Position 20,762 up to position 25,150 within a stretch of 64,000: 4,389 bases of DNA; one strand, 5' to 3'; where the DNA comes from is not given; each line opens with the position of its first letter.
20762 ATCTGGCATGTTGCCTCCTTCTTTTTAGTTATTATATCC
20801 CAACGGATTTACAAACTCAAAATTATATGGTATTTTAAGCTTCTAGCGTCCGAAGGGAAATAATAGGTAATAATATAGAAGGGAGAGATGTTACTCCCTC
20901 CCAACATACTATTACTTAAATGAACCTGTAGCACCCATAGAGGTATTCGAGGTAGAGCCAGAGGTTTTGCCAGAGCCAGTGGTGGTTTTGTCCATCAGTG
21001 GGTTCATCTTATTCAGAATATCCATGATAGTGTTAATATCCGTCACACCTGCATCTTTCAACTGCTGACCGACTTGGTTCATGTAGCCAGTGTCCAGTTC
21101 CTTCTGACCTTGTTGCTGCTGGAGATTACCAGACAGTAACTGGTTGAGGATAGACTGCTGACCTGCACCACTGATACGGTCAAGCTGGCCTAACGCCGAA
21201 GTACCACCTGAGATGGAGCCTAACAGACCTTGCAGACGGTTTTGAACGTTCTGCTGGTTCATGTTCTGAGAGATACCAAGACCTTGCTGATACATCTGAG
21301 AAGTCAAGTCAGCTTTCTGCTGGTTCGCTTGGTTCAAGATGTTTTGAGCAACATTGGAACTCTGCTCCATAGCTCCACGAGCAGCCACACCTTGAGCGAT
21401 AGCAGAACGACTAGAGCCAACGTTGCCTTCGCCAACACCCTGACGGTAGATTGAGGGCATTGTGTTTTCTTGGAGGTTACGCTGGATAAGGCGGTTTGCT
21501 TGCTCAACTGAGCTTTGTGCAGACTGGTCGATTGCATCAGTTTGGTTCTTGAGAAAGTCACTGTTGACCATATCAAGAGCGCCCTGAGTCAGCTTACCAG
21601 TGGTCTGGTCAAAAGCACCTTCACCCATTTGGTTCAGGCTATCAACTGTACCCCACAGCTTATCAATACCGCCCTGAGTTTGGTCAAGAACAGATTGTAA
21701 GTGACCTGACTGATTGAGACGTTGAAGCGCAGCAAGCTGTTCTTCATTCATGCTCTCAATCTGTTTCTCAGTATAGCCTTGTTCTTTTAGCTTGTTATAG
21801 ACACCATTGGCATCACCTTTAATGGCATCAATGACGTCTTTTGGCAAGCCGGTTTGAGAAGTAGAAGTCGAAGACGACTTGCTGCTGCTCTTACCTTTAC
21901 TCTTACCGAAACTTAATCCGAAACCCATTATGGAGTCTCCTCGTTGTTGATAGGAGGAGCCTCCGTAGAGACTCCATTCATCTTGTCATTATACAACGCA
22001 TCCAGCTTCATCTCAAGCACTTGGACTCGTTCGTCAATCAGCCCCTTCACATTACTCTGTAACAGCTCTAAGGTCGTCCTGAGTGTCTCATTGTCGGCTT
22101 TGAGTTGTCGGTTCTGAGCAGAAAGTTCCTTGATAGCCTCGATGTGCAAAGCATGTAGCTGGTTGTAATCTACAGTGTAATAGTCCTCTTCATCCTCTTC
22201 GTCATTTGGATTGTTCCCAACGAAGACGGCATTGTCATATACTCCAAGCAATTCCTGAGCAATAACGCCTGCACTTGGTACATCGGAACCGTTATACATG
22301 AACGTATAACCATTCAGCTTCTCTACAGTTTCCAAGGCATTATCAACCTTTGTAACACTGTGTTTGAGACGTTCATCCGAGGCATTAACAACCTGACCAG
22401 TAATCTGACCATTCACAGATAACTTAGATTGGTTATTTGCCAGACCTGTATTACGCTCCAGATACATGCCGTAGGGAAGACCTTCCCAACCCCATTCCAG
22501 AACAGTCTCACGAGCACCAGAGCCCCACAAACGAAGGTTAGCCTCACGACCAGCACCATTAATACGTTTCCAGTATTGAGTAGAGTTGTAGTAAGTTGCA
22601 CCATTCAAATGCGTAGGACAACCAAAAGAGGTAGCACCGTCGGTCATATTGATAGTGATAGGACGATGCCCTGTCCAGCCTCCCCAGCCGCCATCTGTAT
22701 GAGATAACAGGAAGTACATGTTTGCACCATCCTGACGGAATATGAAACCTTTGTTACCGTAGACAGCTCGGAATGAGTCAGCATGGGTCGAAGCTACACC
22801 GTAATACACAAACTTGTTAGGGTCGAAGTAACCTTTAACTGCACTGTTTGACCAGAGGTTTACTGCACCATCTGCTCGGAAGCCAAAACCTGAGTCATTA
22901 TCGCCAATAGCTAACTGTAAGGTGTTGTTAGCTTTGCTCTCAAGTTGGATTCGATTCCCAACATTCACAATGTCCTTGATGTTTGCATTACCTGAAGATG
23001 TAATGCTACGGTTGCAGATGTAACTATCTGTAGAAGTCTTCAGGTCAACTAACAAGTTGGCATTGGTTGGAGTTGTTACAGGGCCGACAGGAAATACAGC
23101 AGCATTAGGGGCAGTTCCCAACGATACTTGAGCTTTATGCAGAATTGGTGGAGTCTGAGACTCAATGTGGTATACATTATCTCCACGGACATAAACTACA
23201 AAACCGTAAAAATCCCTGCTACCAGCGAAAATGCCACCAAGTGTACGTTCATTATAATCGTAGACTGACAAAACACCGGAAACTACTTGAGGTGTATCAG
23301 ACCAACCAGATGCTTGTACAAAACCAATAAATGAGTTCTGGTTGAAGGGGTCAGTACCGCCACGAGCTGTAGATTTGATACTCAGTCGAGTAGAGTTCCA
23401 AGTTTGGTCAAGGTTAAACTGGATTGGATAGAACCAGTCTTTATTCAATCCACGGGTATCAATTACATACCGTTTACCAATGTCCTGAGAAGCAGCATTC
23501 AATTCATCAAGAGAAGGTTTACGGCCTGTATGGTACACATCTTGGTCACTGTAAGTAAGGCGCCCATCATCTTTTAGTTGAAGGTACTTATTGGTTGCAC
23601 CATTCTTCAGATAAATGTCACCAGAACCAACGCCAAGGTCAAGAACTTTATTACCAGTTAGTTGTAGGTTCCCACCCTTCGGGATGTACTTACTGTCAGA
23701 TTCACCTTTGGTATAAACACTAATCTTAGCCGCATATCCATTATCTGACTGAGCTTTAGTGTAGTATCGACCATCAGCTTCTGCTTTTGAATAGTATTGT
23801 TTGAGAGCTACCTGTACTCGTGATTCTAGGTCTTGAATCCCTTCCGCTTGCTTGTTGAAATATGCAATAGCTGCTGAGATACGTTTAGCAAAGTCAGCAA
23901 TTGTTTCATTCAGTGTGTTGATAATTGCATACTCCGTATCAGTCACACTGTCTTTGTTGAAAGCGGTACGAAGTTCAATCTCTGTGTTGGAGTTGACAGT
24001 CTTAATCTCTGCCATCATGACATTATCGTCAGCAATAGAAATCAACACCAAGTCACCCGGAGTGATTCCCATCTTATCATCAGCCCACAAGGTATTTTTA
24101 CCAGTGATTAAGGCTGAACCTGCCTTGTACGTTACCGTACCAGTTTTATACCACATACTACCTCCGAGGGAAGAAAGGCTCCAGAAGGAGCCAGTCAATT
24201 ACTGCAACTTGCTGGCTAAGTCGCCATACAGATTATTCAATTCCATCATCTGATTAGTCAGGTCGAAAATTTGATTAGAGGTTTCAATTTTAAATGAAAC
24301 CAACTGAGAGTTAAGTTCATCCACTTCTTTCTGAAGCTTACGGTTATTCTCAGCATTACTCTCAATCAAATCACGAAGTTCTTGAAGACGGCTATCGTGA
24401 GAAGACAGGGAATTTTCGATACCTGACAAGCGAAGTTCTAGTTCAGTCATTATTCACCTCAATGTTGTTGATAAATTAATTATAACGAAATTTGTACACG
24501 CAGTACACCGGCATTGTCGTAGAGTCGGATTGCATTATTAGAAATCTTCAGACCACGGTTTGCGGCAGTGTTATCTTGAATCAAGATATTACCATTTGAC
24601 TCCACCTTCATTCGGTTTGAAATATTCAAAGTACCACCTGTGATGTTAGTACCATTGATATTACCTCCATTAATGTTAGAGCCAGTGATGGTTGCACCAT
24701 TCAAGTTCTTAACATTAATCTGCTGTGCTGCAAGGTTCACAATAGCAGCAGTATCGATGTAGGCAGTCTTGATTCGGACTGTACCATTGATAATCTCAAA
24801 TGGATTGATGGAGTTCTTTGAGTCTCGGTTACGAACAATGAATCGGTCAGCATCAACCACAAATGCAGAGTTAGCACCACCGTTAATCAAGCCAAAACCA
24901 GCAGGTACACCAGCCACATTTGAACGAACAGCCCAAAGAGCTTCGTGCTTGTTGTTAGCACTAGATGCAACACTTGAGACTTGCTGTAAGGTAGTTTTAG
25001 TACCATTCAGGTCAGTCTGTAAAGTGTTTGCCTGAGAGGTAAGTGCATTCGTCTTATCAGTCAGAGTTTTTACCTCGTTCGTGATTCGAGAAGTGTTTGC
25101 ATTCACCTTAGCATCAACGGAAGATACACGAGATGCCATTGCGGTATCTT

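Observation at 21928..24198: Tail fiber with a C-terminal self-cleaving intramolecular chaperone domain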

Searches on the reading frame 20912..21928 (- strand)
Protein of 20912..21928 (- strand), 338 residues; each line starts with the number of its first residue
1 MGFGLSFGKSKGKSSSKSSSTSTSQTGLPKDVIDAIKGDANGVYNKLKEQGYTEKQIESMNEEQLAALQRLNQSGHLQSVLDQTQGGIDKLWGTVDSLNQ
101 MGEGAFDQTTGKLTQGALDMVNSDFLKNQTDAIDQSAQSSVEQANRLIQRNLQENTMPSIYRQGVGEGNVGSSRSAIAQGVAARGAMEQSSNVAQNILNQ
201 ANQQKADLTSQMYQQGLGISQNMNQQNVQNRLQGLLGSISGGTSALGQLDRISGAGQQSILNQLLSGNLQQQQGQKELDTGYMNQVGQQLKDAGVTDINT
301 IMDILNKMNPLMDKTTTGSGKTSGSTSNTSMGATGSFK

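Call 5: search_protein_families(library=pfam, proteins=[window:20912-21928:-], max_evalue=0.01)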
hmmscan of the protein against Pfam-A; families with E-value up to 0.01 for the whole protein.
window:20912-21928:- (338 aa): 0 families

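Call 6: search_protein_families(library=phrogs, proteins=[window:20912-21928:-], max_evalue=0.001)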
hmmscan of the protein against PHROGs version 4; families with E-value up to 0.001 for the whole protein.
window:20912-21928:- (338 aa): 1 family
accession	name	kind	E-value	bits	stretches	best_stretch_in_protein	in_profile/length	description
phrog_4287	-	DNA, RNA and nucleotide metabolism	2.4e-24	87.3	1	16-335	5-304/392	DNA ejection protein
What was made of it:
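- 20912..21928 (-): Downstream, translationally coupled gene (338 aa): an ejection ('DNA injection') protein, not a fiber adhesin or chaperone. PHROG 4287 E 2.4e-24 (call 6).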

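Call 61: search_protein_families(library=ncbifam, proteins=[window:20912-21928:-], max_evalue=0.01)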
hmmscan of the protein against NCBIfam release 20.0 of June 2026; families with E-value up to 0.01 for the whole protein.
window:20912-21928:- (338 aa): 0 families

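Call 67: search_solved_structures(query=window:20912-21928:-, max_evalue=1)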
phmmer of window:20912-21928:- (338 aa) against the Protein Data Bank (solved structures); distinct sequences matched with E-value up to 1: 0.

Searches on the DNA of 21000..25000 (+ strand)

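Call 7: search_dna_similar(query=window:21000-25000:+, collection=phages, mode=near, max_rows=25)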
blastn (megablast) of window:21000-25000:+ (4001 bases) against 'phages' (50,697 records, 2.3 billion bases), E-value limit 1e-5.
Records with a match: 1; places in all: 1; records where one place covers at least 80% of the query: 0.
Best place of each record, by identity: 60-80% 1.
By first word of the organism name: Pantoea 1.
By host as written in the record: Pantoea agglomerans TAC4.III.94.1 1.
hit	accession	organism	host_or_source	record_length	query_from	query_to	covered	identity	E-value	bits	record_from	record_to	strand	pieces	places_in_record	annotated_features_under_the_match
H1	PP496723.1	Pantoea bacteriophage TacPo2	Pantoea agglomerans TAC4.III.94.1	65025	1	998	25%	74.9%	6e-121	442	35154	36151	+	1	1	hypothetical protein (x2)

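Call 9: get_annotated_region(hit=H1, flank=12000)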
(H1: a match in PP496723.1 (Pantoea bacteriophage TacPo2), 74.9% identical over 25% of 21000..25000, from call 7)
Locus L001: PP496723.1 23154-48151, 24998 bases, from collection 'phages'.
description: Pantoea bacteriophage TacPo2, complete genome.
organism: Pantoea bacteriophage TacPo2 (NCBI taxid 3134916)
taxonomy: Viruses; Duplodnaviria; Heunggongvirae; Uroviricota; Caudoviricetes
host: Pantoea agglomerans TAC4.III.94.1; source: rotten potato; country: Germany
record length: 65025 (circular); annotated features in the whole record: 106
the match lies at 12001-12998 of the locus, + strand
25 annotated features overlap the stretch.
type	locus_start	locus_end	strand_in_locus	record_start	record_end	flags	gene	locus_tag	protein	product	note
CDS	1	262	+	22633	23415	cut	-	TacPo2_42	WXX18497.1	hypothetical protein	-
CDS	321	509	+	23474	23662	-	-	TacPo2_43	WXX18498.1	hypothetical protein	-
CDS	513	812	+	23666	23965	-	-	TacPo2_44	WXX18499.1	hypothetical protein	-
CDS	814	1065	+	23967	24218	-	-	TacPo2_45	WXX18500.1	hypothetical protein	-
CDS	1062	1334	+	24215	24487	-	-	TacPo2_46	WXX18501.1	hypothetical protein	-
CDS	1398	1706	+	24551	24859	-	-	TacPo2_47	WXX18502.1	hypothetical protein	-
CDS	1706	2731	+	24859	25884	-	-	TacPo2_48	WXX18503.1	hypothetical protein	-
CDS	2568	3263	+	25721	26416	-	-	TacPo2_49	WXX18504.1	hypothetical protein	-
CDS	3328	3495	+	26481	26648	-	-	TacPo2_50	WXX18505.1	hypothetical protein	-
CDS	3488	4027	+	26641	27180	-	-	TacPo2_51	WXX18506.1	hypothetical protein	-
CDS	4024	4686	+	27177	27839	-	-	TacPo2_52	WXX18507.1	hypothetical protein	-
CDS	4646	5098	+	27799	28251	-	-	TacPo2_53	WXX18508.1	hypothetical protein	-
CDS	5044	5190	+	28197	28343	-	-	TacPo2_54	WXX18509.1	hypothetical protein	-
CDS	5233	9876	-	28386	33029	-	-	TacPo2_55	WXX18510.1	hypothetical protein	-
CDS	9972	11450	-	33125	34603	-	-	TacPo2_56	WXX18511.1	hypothetical protein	-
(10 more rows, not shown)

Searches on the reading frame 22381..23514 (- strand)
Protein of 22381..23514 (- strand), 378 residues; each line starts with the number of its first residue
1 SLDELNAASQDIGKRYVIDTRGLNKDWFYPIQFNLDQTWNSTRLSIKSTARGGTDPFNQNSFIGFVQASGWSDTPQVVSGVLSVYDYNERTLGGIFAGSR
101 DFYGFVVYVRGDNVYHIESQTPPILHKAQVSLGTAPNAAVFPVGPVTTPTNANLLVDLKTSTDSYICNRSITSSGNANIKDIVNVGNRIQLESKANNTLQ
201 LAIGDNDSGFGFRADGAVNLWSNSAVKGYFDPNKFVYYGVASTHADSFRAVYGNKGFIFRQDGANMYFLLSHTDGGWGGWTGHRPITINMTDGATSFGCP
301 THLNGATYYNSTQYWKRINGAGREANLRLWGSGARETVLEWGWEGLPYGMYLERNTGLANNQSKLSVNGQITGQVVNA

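Call 40: find_homologous_proteins(query=window:22381-23514:-, max_evalue=0.00001)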
Query window:22381-23514:- (378 aa): 1 proteins with E <= 0.00001 among 2711 candidates.
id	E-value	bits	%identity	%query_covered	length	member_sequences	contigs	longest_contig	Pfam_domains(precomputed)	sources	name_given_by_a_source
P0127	9.4e-125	435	75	67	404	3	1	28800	PF21446.4,PF13884.12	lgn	-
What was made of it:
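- Tried and rejected: A third homolog search with the mature region 215-592 returned a single protein, so no deep alignment could be built for the receptor-binding part (call 40).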

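Call 42: find_encoding_contigs(protein=P0127, flank=10000, max_places=3)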
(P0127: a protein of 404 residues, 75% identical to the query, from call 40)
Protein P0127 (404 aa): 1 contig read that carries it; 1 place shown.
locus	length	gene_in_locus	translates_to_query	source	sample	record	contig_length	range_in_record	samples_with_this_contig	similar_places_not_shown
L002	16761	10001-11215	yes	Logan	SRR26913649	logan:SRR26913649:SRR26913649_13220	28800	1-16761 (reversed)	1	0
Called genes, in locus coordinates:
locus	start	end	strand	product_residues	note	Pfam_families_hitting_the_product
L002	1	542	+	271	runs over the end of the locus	-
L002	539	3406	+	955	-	-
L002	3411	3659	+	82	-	-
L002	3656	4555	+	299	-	PF21939:Gp10_C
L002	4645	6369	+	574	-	-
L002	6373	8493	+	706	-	-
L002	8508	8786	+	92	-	-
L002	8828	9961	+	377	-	-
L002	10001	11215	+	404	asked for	PF21446:Gp34_trimer, PF13884:Peptidase_S74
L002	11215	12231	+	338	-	-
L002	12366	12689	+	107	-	-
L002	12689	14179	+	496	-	-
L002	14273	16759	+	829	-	?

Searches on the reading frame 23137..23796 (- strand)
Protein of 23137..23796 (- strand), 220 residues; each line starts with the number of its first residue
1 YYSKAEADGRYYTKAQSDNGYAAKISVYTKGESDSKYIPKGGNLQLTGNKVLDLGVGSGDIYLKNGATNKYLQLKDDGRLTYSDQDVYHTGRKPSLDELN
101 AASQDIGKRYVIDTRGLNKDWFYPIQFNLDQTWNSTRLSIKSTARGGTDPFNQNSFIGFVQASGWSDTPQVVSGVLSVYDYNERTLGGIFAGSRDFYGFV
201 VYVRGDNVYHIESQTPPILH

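Call 60: search_protein_families(library=pfam, proteins=[window:23137-23796:-], max_evalue=1)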
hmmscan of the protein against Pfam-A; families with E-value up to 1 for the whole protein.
window:23137-23796:- (220 aa): 1 family
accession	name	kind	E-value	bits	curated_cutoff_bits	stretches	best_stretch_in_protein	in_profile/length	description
PF21229.3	TdIF1_2nd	-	0.17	12.4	27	1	48-93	10-55/97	TdIF1, C-terminal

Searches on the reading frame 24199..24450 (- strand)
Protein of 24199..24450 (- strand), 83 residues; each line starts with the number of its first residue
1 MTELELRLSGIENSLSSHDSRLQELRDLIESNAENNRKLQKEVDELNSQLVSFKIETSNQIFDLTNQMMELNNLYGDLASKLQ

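Call 5: search_protein_families(library=pfam, proteins=[window:24199-24450:-], max_evalue=0.01)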
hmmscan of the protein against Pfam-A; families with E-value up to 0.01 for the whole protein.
window:24199-24450:- (83 aa): 4 families
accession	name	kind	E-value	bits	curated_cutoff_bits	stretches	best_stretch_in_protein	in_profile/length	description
PF06156.18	YabA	-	0.00022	22.2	30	1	3-76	5-78/103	Initiation control protein YabA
PF21408.2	MTR4-like_stalk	-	0.0055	17.4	24.2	0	35-78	16-59/64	Exosome RNA helicase MTR4-like, stalk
PF01519.22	DUF16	-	0.0057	17.6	40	1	7-61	35-88/104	Protein of unknown function DUF16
PF08702.15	Fib_alpha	-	0.0057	17.3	29.9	1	3-48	85-130/143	Fibrinogen alpha/beta chain family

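Call 6: search_protein_families(library=phrogs, proteins=[window:24199-24450:-], max_evalue=0.001)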
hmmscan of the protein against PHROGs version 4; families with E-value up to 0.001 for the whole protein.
window:24199-24450:- (83 aa): 1 family
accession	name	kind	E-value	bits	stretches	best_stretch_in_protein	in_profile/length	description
phrog_6376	-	unknown function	0.00065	20.4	1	3-82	32-111/229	-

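Call 71: search_protein_families(library=phrogs, proteins=[window:24199-24450:-], max_evalue=0.01)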
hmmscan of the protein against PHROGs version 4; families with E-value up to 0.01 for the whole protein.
window:24199-24450:- (83 aa): 2 families
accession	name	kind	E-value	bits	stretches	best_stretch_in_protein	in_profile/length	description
phrog_6376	-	unknown function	0.00065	20.4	1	3-82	32-111/229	-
phrog_937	-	other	0.0074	17.6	0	3-50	8-56/115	hemolysin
